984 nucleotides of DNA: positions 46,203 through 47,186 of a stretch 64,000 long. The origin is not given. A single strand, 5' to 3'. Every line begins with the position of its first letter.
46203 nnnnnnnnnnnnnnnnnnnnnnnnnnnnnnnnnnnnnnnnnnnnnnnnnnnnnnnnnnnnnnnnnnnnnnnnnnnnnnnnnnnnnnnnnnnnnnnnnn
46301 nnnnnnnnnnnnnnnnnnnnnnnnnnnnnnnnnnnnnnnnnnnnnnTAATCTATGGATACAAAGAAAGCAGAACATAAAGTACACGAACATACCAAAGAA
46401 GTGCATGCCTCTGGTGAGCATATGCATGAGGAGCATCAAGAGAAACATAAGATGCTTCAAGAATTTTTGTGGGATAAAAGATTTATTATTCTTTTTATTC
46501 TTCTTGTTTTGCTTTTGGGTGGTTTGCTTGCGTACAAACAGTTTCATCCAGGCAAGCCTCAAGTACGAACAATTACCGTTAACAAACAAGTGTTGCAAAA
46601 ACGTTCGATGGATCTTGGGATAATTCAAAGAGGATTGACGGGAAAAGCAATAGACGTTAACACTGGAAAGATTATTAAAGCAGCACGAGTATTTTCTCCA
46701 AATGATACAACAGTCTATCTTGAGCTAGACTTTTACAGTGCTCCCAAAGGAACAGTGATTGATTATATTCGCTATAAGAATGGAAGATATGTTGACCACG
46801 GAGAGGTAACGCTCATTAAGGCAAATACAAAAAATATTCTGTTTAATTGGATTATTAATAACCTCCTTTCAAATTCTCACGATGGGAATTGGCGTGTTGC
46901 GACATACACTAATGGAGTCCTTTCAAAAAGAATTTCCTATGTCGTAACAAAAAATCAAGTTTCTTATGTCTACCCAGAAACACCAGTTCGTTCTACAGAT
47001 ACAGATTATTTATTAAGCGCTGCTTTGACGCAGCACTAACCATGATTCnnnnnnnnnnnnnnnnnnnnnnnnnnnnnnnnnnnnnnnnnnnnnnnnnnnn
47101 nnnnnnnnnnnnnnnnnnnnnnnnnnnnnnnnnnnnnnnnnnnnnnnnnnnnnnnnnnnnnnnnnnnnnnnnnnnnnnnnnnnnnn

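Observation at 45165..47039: Two-gene module (secreted low-complexity ORF, TAA, 3 nt, in-frame ATG, membrane-anchored domain protein) occurs twice with identical junction geometry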

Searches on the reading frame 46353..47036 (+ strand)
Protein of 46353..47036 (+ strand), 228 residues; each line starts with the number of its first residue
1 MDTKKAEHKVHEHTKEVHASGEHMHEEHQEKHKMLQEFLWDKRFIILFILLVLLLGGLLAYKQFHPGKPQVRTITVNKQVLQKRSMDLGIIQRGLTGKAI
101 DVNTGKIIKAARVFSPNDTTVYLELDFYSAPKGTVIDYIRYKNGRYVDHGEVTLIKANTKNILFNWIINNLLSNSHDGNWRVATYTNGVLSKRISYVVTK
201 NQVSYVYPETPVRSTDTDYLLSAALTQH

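Call 7: search_protein_families(library=pfam, proteins=[window:46353-47036:+], max_evalue=0.01)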
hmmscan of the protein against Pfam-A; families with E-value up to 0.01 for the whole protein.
window:46353-47036:+ (228 aa): 0 families

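Call 10: find_homologous_proteins(query=window:46353-47036:+)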
Query window:46353-47036:+ (228 aa): 97 proteins with E <= 0.001 among 769 candidates.
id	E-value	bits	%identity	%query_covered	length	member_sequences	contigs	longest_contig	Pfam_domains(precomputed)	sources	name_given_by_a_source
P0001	5.8e-149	511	100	100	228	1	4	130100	-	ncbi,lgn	-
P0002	3.2e-96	339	68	100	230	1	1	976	-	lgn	-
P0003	1.0e-92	328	66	100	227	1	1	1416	-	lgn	-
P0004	2.3e-91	323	65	100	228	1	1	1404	-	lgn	-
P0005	2.8e-91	323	67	99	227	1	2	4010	-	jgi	-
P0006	5.0e-86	306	62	96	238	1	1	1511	-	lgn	-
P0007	2.5e-82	294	60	100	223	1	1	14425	-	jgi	jgi:hypothetical protein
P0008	8.6e-81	289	76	68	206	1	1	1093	-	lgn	-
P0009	9.4e-81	288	69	76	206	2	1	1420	-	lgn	-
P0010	9.0e-79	282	69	75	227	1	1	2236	-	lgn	-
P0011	3.3e-78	280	59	95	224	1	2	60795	-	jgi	-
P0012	1.6e-73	265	66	73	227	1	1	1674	-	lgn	-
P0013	2.0e-73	265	54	99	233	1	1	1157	-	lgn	-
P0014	3.2e-73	264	59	89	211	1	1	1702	-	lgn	-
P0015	1.8e-72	261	59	83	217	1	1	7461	-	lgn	-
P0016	1.9e-72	261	60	87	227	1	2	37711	-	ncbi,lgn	-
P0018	5.9e-72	260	56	99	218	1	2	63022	-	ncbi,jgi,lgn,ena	-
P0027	2.4e-68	248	65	72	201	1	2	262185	-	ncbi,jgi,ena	-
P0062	4.5e-59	218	50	98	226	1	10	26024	-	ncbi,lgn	-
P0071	1.8e-49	186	49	86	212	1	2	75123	-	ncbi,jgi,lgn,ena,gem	-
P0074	4.0e-48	182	53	75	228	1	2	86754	-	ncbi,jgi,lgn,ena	-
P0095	3.6e-37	146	44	77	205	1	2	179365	-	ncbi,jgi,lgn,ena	-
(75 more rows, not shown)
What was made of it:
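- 46353..47039 (+): A: 228-aa single-pass membrane protein with an extracytoplasmic beta-sandwich, second gene of module 1. 97 homologs of 129-241 aa (call 10).
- All 97 close homologs are 129-241 aa (call 10).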

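Call 11: find_encoding_contigs(protein=P0001, flank=4000, max_places=4)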
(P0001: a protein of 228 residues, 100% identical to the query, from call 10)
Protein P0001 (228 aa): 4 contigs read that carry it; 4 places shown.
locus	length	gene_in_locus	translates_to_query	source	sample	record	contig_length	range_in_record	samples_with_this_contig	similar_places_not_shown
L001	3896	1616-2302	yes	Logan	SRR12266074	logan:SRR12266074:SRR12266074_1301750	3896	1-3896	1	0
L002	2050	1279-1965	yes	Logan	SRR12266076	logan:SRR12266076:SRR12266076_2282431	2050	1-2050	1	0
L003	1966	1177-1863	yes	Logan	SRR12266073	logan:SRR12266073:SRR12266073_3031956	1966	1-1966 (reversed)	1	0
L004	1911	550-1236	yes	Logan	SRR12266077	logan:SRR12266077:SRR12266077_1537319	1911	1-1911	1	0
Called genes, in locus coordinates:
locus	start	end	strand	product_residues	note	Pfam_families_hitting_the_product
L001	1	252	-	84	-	?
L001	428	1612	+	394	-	-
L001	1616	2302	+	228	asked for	-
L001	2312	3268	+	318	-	PF00122:E1-E2_ATPase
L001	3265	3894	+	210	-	?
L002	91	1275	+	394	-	-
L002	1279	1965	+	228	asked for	-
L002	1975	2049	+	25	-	?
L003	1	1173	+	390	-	?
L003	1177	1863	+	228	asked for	-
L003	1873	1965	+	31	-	?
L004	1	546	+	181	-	?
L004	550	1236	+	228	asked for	-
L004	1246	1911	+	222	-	?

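Call 13: find_related_loci(query=A1, collection=genome_contigs, flank=5000)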
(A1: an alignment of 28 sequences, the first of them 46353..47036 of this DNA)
Query A1 (228 aa) in genome_contigs; peptide patterns used: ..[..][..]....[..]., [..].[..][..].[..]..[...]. (x = any residue, [..] = any of these).
78 stretches matched a pattern; 3 encode a relative of the query (tblastn E <= 1e-3); 3 distinct loci.
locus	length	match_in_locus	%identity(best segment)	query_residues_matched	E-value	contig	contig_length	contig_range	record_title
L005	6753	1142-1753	60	27-225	1e-75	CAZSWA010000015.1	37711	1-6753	MAG TPA_asm: uncultured Gammaproteobacteria bacterium isolate SRP272529_co1_257 genome assembly, contig: NODE_1508_lengt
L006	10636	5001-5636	55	22-225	5e-74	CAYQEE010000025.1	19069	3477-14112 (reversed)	MAG TPA_asm: uncultured Gammaproteobacteria bacterium isolate SRP272529_co2_240 genome assembly, contig: NODE_4776_lengt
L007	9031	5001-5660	50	4-226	2e-66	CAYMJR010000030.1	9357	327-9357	MAG TPA_asm: uncultured Gammaproteobacteria bacterium isolate SRP272529_co1_137 genome assembly, contig: NODE_13703_leng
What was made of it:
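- Tried and rejected: The scan returned only 3 loci (call 13).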

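Call 24: find_related_loci(query=A1, collection=metagenome_contigs, flank=3000)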
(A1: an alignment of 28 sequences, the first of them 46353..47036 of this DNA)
Query A1 (228 aa) in metagenome_contigs; peptide patterns used: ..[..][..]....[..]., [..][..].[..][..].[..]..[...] (x = any residue, [..] = any of these).
239 stretches matched a pattern; 60 encode a relative of the query (tblastn E <= 1e-3); 60 distinct loci.
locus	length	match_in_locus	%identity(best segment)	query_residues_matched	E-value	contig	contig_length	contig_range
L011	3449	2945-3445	73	42-209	1e-75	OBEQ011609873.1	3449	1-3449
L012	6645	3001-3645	53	21-225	4e-75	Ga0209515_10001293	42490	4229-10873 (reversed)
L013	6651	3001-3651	56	1-225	1e-74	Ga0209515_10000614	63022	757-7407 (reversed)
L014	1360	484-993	65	56-225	2e-78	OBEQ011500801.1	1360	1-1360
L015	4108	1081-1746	52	6-226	3e-73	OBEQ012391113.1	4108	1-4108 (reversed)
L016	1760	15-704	53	1-225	2e-76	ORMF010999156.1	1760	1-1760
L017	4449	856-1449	58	30-226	8e-73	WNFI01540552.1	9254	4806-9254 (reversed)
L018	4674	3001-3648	50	10-225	3e-72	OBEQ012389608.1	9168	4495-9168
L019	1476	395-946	58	42-225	2e-75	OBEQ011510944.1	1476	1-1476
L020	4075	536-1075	59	45-222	3e-71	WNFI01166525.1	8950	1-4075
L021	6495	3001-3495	65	61-225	4e-71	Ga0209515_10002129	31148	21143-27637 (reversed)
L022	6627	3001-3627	56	22-228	9e-70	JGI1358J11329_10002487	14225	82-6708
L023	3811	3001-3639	54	11-225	1e-69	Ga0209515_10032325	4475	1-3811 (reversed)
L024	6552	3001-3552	61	40-225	3e-69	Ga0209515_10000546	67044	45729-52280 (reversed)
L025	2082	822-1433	56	24-226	6e-70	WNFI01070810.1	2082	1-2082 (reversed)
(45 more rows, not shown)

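Call 26: list_cluster_members(proteins=[P0001, P0018, P0027, P0095, P0071, P0074, P0016, P0062])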
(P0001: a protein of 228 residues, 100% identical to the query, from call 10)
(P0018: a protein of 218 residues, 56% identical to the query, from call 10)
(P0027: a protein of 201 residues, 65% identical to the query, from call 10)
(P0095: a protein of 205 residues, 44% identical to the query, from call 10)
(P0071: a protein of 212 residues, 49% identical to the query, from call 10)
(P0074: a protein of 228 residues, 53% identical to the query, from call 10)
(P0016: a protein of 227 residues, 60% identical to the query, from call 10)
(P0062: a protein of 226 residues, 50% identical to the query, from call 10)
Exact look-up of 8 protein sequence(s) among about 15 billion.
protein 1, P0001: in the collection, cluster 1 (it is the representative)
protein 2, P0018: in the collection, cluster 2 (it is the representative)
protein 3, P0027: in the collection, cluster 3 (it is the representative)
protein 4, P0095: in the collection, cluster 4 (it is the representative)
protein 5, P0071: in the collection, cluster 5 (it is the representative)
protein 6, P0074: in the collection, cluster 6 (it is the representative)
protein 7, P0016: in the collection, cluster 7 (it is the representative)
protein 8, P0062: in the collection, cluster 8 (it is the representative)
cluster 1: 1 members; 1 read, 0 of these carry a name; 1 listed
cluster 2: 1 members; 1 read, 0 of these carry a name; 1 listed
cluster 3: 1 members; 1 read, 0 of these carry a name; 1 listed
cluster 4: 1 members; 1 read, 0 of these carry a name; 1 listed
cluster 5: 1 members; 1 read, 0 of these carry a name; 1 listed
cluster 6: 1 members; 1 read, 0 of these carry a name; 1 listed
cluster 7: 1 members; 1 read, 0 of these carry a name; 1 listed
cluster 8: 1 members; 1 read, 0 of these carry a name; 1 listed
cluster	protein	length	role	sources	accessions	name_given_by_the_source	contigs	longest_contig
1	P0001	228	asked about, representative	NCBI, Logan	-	-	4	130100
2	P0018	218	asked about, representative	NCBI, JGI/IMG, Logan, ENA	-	-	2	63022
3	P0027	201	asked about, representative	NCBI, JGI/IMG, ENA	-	-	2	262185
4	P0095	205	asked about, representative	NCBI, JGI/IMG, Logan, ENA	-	-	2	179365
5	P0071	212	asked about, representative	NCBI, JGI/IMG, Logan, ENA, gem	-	-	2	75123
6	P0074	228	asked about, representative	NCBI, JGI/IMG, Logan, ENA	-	-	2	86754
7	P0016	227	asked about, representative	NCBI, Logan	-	-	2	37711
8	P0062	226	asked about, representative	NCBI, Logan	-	-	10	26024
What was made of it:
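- Tried and rejected: It gave no names (call 26).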

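Call 30: predict_structure(alignment_id=A1)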
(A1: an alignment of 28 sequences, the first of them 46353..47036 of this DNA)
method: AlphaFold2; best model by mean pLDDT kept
length: 228 residues; sequences in the alignment: 28
mean_pLDDT: 75.0   pTM: 0.58
mean pLDDT of the five models: 75.0, 70.9, 68.9, 68.2, 66.4
residues with pLDDT >= 90: 79; 70-90: 72; 50-70: 39; < 50: 38
segments of 3 or more residues with pLDDT < 50: 1-36
pLDDT, mean of each block of 10 residues (from residue 1): 40 35 34 49 80 91 73 58 66 85 76 66 90 94 92 91 85 74 95 90 82 92 89
secondary structure, 60 per line:
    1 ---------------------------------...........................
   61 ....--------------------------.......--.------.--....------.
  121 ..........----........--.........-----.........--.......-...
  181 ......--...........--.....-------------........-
elements in order: H34-64 E91-97 E120-130 E135-142 E145-153 E159-167 H170-176 E178-186 E189-199 E202-206 H221-227
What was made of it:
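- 46482..46538 (+): A transmembrane helix (aa 44-62). AF2 places a helix at aa 34-64 (call 30).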

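Call 40: fold_search(model_id=the predicted structure, library=pdb)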
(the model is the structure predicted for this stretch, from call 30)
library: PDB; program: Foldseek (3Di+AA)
matches with E <= 10: 1775; with E <= 0.001: 25
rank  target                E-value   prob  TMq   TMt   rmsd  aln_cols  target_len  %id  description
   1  3gqq_F                2.3e-04  1.00  0.28  0.36   6.1       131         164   11  Crystal structure of the human retinal protein 4 (unc-119 homolog A). Northeast Structural Genomics Consortium target  (released 2009-04-07)
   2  3gqq_C                3.1e-04  1.00  0.29  0.36   6.0       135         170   10  Crystal structure of the human retinal protein 4 (unc-119 homolog A). Northeast Structural Genomics Consortium target  (released 2009-04-07)
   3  3gqq_E                3.9e-04  1.00  0.28  0.36   6.1       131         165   11  Crystal structure of the human retinal protein 4 (unc-119 homolog A). Northeast Structural Genomics Consortium target  (released 2009-04-07)
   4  8dne_C                4.6e-04  1.00  0.33  0.22  11.8       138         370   13  CryoEM structure of the A.aeolicus WzmWzt transporter bound to ATP (released 2022-09-21)
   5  7umo_B                4.6e-04  1.00  0.28  0.36   6.2       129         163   12  Structure of Unc119-inhibitor complex. (released 2023-07-26)
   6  9gkg_D                5.1e-04  1.00  0.28  0.36   6.1       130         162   12  Crystal structure of UNC119 in complex with Squarunkin A (released 2025-01-15)
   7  9odx                  5.1e-04  0.99  0.24  0.29  10.8       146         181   13  Structure of Unc119B in complex with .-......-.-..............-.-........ (released 2025-09-03)
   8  3gqq_A                5.4e-04  1.00  0.28  0.36   6.2       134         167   10  Crystal structure of the human retinal protein 4 (unc-119 homolog A). Northeast Structural Genomics Consortium target  (released 2009-04-07)
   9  5l7k_A                5.7e-04  1.00  0.29  0.38   5.9       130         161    9  The crystal structure of myristoylated NPHP3 peptide in complex with UNC119a (released 2016-08-10)
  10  7umo_E                5.7e-04  1.00  0.30  0.37   7.7       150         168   12  Structure of Unc119-inhibitor complex. (released 2023-07-26)
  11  9nem_F                5.7e-04  1.00  0.29  0.38   7.7       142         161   13  Structure of Unc119-Farnesylated peptide complex (released 2025-09-03)
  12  7ok6_AAA              6.0e-04  1.00  0.27  0.34   5.9       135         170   10  Crystal structure of UNC119B in complex with LCK peptide (released 2021-06-09)
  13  8dl0_C                7.1e-04  1.00  0.27  0.18  10.2       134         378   11  CryoEM structure of the nucleotide-free and open channel A.aeolicus WzmWzt transporter (released 2022-09-21)
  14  9gkg_E                7.1e-04  1.00  0.28  0.36   6.1       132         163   12  Crystal structure of UNC119 in complex with Squarunkin A (released 2025-01-15)
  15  7k2t_C                7.5e-04  1.00  0.34  0.22  11.6       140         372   15  Mg2+/ATP-bound structure of the full-length WzmWzt O antigen ABC transporter in lipid nanodiscs (released 2021-01-13)
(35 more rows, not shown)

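Call 44: search_protein_families(library=ncbifam, proteins=[window:46353-47036:+], max_evalue=1)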
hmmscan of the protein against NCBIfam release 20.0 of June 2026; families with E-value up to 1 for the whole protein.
window:46353-47036:+ (228 aa): 2 families
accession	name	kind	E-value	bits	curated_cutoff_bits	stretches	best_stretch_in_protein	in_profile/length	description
TIGR00437.1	feoB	equivalog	0.022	13.5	315.65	1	4-127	211-330/594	ferrous iron transport protein B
NF037962.1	arsenic_eff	subfamily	0.076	12.4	100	1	5-81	137-213/287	arsenic efflux protein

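Call 49: search_solved_structures(query=A1, max_evalue=1)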
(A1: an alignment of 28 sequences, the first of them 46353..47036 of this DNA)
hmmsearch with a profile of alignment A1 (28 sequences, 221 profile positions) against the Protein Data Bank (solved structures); distinct sequences matched with E-value up to 1: 2.
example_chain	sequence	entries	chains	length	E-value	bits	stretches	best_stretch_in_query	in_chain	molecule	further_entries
4v7e_BH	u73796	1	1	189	0.84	12.3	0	160-215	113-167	40S ribosomal protein S7E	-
8ip8_hb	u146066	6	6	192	0.86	12.3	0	160-215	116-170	40S ribosomal protein eS7 | 40S ribosomal protein S7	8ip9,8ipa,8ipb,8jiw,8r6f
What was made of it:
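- On Known Pfam / NCBIfam domain family: No PDB sequence relative (call 49).
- Tried and rejected: Pfam, NCBIfam and PDB sequence searches found nothing significant for U1, U2, A or B (calls 7, 44, 49).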

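Call 53: search_protein_representatives(alignment_id=A1)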
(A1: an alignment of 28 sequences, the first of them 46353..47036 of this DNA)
Query: 28 sequences, 221 profile positions. Proteins with E-value up to 0.001 (for the whole library): 132; up to 1e-10: 79; up to 1e-30: 23. The best 132 are listed.
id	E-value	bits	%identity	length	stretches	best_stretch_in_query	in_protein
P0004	9.4e-89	313.0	-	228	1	11-219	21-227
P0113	8.4e-79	280.4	-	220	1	14-218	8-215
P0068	1.8e-70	253.2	-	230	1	5-218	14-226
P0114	5.9e-68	245.0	-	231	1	14-220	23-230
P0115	5.3e-49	183.0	-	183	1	30-212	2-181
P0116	1.5e-42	161.9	-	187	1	34-197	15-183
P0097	1.9e-41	158.3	-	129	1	17-141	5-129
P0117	2.0e-41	158.3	-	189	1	27-192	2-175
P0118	3.6e-40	154.1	-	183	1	27-190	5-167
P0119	8.1e-40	153.0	-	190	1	18-196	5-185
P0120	2.4e-39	151.5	-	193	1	21-190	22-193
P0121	9.0e-39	149.6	-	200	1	14-189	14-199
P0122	3.4e-38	147.7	-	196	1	3-190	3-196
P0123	2.2e-36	141.7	-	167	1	29-189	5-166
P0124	3.8e-36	141.0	-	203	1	15-189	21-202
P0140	7.5e-28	113.8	-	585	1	31-189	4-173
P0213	5.0e-07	45.8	-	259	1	79-190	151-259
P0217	2.0e-06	43.8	-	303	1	82-190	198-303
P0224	1.2e-05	41.3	-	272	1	96-189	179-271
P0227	2.9e-05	40.0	-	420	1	36-190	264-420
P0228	3.4e-05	39.8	-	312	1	101-189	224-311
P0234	1.2e-04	38.0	-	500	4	79-198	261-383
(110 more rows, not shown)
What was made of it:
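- Of 132 representatives among 1.84 billion proteins, almost all are 150-260 aa (call 53).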

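Call 55: search_protein_families(library=pfam, proteins=[P0234, P0140, P0227, P0224, P0217, P0213, P0228], max_evalue=0.1)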
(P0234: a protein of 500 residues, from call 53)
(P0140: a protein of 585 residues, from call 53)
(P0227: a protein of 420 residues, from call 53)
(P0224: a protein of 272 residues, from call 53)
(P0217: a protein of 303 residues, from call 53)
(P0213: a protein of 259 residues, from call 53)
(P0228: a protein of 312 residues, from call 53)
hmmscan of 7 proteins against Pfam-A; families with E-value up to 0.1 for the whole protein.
P0234 (500 aa): 5 families
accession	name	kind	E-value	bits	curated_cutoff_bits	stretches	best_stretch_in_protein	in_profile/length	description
PF13954.11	PapC_N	-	9.6e-09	35.8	27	0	329-398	4-73/146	PapC N-terminal domain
PF12975.13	DUF3859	-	0.00022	21.5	24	0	98-140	82-123/123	Domain of unknown function (DUF3859)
PF22091.2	DUF6941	-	0.0094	16.7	27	0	235-257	103-125/125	Family of unknown function (DUF6941)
PF17428.7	DUF5412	-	0.03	14.6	25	0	115-152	41-77/118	Family of unknown function (DUF5412)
PF17661.6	DUF5523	-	0.093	12.8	27.8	0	253-301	125-172/254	Family of unknown function (DUF5523)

P0140 (585 aa): 4 families
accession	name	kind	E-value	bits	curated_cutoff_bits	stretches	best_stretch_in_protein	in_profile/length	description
PF12799.13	LRR_4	-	8.4e-09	35.9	27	1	330-362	1-33/44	Leucine Rich repeats (2 copies)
PF23598.1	LRR_14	-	1.3e-07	31.1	40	1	228-340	88-199/353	Leucine-rich repeat region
PF25013.1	LRR_Zer-1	-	0.00089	19.9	27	0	302-397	3-99/137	Zer-1-like, Leucine-rich repeats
PF13855.12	LRR_8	-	0.022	14.9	27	1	302-342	20-61/61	Leucine rich repeat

P0227 (420 aa): 0 families

P0224 (272 aa): 1 family
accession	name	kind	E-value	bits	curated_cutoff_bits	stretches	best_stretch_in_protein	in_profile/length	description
PF01471.23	PG_binding_1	-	6.5e-14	52.3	23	1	83-139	1-56/57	Putative peptidoglycan binding domain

P0217 (303 aa): 8 families
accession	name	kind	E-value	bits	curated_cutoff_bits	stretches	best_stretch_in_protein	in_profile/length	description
PF07719.23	TPR_2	-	2.6e-07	30.7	27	1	55-75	12-32/34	Tetratricopeptide repeat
PF13432.12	TPR_16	-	1.3e-05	26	32.7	0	50-81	3-34/65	Tetratricopeptide repeat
PF13414.12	TPR_11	-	2.3e-05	24.4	26.8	1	158-186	6-34/42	TPR repeat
PF14559.12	TPR_19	-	0.0087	16.8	25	0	157-191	2-36/68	Tetratricopeptide repeat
PF13181.12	TPR_8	-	0.016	15.7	25.7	0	55-75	12-32/34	Tetratricopeptide repeat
PF00515.34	TPR_1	-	0.035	14.4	27.8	0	56-75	13-32/34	Tetratricopeptide repeat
PF13428.12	TPR_14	-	0.045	14.9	23.5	0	56-80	13-37/44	Tetratricopeptide repeat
PF13174.12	TPR_6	-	0.06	14.5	26.3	0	97-124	4-31/33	Tetratricopeptide repeat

P0213 (259 aa): 1 family
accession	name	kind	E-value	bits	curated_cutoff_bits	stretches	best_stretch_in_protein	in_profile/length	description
PF01471.23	PG_binding_1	-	3.6e-12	46.7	23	1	74-130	1-56/57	Putative peptidoglycan binding domain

P0228 (312 aa): 8 families
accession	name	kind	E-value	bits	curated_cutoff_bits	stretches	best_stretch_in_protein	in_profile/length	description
PF07719.23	TPR_2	-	1e-08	35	27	1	147-178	3-34/34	Tetratricopeptide repeat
PF13414.12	TPR_11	-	1.1e-06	28.6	26.8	2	155-191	4-40/42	TPR repeat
PF00515.34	TPR_1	-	0.0015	18.7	27.8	0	147-178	3-34/34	Tetratricopeptide repeat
PF13428.12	TPR_14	-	0.0038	18.2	23.5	0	47-71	6-30/44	Tetratricopeptide repeat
PF13181.12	TPR_8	-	0.012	16.2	25.7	0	52-69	11-28/34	Tetratricopeptide repeat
PF14559.12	TPR_19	-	0.026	15.3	25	0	157-182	3-28/68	Tetratricopeptide repeat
PF13432.12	TPR_16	-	0.029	15.2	32.7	0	151-182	3-34/65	Tetratricopeptide repeat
PF14341.11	PilX_N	-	0.093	13.2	25.5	0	235-266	11-42/51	PilX N-terminal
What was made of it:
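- On Known Pfam / NCBIfam domain family: Distant relatives match only through their other domains (call 55).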

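Call 56: find_encoding_contigs(protein=P0227, flank=4000, max_places=3)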
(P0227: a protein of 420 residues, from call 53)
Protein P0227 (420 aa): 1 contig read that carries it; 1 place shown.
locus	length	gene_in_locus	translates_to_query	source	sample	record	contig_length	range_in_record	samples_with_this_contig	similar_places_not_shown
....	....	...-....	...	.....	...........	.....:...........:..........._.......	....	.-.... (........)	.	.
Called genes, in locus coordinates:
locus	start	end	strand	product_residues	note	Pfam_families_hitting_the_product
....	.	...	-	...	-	?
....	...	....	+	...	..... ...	-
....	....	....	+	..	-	?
